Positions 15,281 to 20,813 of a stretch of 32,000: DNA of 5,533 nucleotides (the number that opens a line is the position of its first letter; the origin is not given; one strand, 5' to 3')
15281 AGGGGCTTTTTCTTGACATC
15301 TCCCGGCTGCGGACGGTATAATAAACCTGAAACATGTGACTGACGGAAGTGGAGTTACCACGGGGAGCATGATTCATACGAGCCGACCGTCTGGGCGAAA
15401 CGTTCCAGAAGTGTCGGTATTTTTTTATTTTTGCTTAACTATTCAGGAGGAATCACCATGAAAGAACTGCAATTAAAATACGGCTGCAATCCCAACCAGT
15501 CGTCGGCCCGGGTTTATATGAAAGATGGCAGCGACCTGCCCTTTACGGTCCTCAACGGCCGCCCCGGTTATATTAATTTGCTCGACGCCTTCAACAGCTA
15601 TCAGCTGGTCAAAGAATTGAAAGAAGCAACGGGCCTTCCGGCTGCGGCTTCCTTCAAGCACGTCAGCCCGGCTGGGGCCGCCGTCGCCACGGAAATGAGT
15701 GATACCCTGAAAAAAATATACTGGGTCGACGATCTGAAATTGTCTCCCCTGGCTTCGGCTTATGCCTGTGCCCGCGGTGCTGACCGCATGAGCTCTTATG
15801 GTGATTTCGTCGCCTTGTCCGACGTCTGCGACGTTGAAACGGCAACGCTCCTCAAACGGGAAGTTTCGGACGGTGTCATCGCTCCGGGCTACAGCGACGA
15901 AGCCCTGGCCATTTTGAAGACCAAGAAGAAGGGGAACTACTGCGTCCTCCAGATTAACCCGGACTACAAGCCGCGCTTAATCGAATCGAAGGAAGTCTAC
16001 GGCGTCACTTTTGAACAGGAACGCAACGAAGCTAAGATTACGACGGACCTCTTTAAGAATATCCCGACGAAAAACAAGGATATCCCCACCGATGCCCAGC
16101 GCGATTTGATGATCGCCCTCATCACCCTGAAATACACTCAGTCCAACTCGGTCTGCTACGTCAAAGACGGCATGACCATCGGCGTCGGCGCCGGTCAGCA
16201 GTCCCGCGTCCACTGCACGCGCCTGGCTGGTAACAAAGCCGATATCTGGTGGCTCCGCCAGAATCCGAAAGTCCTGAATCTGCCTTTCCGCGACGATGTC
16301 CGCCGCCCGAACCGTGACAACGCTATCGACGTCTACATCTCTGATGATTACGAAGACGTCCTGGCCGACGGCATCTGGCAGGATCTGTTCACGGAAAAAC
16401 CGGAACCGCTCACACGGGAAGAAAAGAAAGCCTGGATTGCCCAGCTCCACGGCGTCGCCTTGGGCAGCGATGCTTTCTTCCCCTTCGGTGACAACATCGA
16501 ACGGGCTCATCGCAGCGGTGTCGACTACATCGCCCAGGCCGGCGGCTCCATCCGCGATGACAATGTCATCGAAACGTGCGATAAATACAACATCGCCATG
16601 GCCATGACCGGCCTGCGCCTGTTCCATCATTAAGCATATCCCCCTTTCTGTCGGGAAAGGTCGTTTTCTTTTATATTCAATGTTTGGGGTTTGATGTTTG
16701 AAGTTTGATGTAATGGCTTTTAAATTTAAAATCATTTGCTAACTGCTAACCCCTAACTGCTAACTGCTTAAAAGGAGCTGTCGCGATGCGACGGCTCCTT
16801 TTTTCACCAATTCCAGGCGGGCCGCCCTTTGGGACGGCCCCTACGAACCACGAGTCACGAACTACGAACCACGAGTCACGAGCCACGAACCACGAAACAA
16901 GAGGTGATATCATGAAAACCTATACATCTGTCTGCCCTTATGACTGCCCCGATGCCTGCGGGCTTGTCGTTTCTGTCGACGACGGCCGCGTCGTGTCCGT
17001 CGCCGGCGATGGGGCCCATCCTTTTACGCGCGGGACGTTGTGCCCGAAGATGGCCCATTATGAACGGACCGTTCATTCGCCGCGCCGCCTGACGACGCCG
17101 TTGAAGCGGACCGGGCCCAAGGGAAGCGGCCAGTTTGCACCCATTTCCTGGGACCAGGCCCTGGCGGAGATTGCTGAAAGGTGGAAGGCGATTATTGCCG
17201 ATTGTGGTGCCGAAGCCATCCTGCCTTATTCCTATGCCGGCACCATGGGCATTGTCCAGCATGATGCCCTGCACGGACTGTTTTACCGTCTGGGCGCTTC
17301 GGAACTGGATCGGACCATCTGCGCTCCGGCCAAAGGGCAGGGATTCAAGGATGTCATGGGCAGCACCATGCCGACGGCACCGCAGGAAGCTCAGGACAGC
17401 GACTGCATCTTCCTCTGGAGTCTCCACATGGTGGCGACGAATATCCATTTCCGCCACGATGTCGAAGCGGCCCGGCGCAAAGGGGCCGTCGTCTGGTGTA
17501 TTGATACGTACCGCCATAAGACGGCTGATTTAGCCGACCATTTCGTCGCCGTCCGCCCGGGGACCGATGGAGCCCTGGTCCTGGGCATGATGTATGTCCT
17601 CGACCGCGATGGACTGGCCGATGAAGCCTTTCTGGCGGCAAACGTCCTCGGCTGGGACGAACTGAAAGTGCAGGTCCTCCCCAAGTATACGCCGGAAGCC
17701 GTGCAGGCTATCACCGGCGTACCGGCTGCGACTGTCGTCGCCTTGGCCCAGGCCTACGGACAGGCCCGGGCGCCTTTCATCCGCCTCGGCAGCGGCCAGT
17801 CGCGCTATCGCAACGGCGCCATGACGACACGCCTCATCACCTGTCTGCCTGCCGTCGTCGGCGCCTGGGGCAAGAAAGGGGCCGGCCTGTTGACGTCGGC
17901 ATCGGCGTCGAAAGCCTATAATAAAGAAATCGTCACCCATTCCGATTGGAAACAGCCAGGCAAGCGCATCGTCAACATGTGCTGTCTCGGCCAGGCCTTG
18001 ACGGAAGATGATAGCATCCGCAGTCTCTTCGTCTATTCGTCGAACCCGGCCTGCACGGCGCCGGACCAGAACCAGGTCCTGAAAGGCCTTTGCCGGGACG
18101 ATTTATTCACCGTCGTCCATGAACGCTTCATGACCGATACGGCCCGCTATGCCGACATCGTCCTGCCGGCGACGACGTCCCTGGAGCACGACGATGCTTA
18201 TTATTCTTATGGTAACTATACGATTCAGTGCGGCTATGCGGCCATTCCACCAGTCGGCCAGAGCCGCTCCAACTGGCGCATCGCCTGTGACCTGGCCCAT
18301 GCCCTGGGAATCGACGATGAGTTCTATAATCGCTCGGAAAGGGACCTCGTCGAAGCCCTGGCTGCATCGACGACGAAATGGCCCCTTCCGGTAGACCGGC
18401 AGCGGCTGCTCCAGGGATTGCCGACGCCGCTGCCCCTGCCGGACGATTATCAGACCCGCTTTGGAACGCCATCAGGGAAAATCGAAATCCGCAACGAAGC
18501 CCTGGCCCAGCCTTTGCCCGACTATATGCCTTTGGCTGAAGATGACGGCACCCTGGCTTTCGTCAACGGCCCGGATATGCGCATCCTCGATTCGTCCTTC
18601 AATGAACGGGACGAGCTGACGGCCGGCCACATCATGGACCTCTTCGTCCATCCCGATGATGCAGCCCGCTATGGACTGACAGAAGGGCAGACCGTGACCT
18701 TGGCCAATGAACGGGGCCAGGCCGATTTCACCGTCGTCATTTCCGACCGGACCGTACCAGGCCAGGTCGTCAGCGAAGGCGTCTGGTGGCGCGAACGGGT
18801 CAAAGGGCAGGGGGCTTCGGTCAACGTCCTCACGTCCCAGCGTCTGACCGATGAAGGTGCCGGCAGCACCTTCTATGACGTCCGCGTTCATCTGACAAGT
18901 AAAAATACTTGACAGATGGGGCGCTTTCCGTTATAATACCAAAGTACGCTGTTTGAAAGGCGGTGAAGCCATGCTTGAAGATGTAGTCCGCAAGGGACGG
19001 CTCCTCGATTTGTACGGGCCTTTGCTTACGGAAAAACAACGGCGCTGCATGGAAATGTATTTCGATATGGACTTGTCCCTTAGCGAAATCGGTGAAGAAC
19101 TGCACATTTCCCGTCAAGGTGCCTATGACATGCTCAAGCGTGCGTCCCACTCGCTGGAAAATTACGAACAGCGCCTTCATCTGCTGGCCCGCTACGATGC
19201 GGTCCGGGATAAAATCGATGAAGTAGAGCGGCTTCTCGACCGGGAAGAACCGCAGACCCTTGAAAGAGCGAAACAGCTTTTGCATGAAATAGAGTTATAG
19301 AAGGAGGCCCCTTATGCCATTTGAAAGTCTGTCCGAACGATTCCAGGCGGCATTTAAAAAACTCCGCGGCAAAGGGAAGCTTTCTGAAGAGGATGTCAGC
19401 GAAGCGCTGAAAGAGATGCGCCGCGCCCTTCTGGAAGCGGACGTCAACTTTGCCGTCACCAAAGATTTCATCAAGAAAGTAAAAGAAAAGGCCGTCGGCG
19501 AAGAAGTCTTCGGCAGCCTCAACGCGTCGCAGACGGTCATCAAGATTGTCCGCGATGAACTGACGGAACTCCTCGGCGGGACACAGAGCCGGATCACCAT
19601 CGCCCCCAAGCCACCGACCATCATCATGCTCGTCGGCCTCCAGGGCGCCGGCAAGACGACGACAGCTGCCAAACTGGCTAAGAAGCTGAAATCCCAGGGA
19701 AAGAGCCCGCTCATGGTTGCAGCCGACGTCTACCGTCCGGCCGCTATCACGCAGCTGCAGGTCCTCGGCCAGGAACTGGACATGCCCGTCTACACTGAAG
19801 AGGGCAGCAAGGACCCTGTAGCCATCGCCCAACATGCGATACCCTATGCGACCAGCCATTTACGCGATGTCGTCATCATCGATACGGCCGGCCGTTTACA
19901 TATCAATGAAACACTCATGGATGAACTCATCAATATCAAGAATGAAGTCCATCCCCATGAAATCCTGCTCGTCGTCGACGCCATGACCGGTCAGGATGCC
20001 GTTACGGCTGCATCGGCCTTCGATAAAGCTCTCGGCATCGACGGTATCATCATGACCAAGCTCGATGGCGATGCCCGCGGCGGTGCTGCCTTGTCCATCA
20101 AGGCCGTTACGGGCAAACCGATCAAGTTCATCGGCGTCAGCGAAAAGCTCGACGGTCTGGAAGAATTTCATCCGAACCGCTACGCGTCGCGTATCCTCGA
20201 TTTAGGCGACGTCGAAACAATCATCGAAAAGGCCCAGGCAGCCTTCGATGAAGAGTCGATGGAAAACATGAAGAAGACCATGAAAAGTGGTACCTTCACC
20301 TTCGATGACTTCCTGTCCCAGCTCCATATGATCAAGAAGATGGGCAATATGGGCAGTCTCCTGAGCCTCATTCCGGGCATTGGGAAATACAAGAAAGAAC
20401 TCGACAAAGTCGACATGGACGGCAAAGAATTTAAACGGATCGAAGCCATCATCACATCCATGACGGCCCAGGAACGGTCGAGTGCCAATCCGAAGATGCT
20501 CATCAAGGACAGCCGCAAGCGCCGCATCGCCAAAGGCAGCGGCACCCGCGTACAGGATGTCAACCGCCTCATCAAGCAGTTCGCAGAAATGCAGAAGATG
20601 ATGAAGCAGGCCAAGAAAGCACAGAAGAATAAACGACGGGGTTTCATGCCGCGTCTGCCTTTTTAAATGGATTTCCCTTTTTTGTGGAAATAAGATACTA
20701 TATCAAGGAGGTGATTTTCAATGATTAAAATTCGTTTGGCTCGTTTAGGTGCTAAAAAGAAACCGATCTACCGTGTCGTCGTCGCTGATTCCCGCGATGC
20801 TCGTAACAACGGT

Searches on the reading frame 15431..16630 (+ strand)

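Call 28: search_protein_families(library=pfam, proteins=[window:15431-16630:+], max_evalue=0.001)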
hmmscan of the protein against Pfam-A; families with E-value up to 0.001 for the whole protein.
window:15431-16630:+ (400 aa): 1 family
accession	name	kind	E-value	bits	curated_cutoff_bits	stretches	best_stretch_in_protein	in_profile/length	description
PF01808.24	AICARFT_IMPCHas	-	3.2e-59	201.4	25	1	11-269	75-311/311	AICARFT/IMPCHase bienzyme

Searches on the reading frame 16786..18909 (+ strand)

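Call 28: search_protein_families(library=pfam, proteins=[window:16786-18909:+], max_evalue=0.001)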
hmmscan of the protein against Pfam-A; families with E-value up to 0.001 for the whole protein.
window:16786-18909:+ (708 aa): 3 families
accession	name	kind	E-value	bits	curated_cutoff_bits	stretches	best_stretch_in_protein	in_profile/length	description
PF00384.28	Molybdopterin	-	2.5e-40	139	24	1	101-505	1-352/353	Molybdopterin oxidoreductase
PF01568.27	Molydop_binding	-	1.3e-16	61.1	26.8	1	610-694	21-103/110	Molydopterin dinucleotide binding domain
PF04879.21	Molybdop_Fe4S4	-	5.7e-12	45.9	22.7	1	43-93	1-50/55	Molybdopterin oxidoreductase Fe4S4 domain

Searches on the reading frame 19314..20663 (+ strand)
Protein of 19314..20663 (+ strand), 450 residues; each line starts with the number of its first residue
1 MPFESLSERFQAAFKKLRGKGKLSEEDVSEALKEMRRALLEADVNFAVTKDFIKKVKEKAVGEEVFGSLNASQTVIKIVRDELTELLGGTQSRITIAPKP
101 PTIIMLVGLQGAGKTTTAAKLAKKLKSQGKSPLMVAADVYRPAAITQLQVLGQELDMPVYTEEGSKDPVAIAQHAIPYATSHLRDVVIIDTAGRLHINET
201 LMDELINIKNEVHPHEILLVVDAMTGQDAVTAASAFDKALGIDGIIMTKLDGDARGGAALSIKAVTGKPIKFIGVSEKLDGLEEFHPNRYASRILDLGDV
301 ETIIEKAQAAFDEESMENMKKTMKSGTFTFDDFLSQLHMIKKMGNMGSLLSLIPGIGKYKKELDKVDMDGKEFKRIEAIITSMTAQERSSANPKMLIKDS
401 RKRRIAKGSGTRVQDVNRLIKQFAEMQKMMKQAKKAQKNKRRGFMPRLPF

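Call 28: search_protein_families(library=pfam, proteins=[window:19314-20663:+], max_evalue=0.001)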
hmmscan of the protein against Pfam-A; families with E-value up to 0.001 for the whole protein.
window:19314-20663:+ (450 aa): 11 families
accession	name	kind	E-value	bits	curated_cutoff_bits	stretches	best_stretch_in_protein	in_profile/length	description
PF00448.28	SRP54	-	8.7e-77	257.6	22.7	1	101-295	1-195/196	SRP54-type protein, GTPase domain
PF02978.25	SRP_SPB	-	1e-32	112.8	27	1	327-430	1-91/91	Signal peptide binding domain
PF02881.24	SRP54_N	-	3.1e-24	85.4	22.4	1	6-83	1-75/75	SRP54-type protein, helical bundle domain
PF13401.12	AAA_22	-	1.4e-08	35.5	27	1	102-218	6-119/130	AAA domain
PF06414.18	Zeta_toxin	-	6.8e-07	29.4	22.3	1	95-187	10-99/199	Zeta toxin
PF01656.29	CbiA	-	1e-05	25.9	25.4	1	111-266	9-54/125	CobQ/CobB/MinD/ParA nucleotide binding domain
PF01583.26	APS_kinase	-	4.6e-05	23.9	21.1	1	102-142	3-43/152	Adenylylsulphate kinase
PF13604.12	AAA_30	-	9.8e-05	22.6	27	1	100-238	17-139/191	AAA domain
PF13191.12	AAA_16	-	0.00013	22.9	32.6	1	100-230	24-147/167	AAA ATPase domain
PF20720.3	nSTAND3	-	0.00015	22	27.2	0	103-135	19-51/155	Novel STAND NTPase 3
PF13671.12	AAA_33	-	0.00017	22.3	27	1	104-142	2-35/143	AAA domain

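Call 52: list_cluster_members(proteins=[window:19314-20663:+, window:22144-22890:+, window:29180-30487:+, window:30517-30636:+, window:30657-30773:+, window:27091-28707:+, window:30880-31185:+, window:28863-29138:+])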
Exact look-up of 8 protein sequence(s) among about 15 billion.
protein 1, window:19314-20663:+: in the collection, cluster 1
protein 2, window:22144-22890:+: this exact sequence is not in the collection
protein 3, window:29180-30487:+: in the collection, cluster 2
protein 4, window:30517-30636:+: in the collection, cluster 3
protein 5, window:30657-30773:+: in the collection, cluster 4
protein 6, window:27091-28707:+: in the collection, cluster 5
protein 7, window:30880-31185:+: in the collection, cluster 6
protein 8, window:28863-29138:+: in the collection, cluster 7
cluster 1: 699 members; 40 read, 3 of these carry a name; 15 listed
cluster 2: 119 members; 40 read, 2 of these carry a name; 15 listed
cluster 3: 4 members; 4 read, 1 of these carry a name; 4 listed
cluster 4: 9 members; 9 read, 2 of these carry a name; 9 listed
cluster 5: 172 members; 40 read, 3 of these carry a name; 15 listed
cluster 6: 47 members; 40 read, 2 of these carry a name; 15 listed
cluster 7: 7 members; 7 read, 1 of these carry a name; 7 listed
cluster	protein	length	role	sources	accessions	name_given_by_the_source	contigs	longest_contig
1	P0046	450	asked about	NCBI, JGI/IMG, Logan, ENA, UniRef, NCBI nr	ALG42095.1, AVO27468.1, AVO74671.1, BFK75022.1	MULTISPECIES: signal recognition particle protein [Megasphaera] | signal recognition particle subunit SRP54 | Signal recognition particle protein n=4 Tax=Megasphaera elsdenii TaxID=907 ...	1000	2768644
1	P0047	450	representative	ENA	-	-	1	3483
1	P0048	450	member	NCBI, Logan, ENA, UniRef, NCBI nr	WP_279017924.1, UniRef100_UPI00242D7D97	signal recognition particle protein [Megasphaera elsdenii] | signal recognition particle protein n=1 Tax=Megasphaera elsdenii TaxID=907 ...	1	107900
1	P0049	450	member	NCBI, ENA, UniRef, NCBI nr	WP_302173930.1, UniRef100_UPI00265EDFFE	signal recognition particle protein [Megasphaera elsdenii] | signal recognition particle protein n=1 Tax=Megasphaera elsdenii TaxID=907 ...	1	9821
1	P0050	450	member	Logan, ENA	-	-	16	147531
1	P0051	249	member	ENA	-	-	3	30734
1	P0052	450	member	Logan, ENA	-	-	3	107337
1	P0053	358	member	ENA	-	-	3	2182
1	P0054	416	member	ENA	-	-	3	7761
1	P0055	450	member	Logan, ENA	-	-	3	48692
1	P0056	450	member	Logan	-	-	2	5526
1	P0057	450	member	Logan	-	-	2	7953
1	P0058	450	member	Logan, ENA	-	-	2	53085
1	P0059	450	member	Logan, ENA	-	-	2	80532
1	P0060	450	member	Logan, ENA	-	-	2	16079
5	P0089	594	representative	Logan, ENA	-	-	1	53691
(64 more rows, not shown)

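Call 75: find_encoding_contigs(protein=P0089, flank=9000, max_places=3)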
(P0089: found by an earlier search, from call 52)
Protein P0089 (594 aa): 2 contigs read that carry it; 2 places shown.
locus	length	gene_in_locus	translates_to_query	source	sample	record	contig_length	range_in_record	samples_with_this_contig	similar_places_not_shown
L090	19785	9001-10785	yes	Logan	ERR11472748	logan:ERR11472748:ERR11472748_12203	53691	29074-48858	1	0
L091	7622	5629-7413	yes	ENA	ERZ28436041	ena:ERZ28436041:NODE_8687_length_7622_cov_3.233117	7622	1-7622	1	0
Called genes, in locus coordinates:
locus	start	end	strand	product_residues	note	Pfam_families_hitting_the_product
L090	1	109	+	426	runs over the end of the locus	PF01979:Amidohydro_1, PF07969:Amidohydro_3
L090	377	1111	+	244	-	-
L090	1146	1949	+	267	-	-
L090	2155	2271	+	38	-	-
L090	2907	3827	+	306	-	PF00350:Dynamin_N (faint), PF04548:AIG1 (weak), PF01926:MMR_HSR1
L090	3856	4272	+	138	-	-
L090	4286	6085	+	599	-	PF00350:Dynamin_N (faint), PF01926:MMR_HSR1 (faint)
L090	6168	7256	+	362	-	PF04055:Radical_SAM, PF13186:SPASM (weak)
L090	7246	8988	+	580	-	PF02310:B12-binding, PF04055:Radical_SAM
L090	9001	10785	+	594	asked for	PF00350:Dynamin_N (faint), PF01926:MMR_HSR1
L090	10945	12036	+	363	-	PF01435:Peptidase_M48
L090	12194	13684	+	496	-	PF13421:Band_7_1, PF12773:DZR (faint)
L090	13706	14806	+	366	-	-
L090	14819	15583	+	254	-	PF04536:TPM_phosphatase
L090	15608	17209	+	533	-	PF00149:Metallophos, PF02872:5_nucleotid_C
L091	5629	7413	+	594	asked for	PF00350:Dynamin_N (faint), PF01926:MMR_HSR1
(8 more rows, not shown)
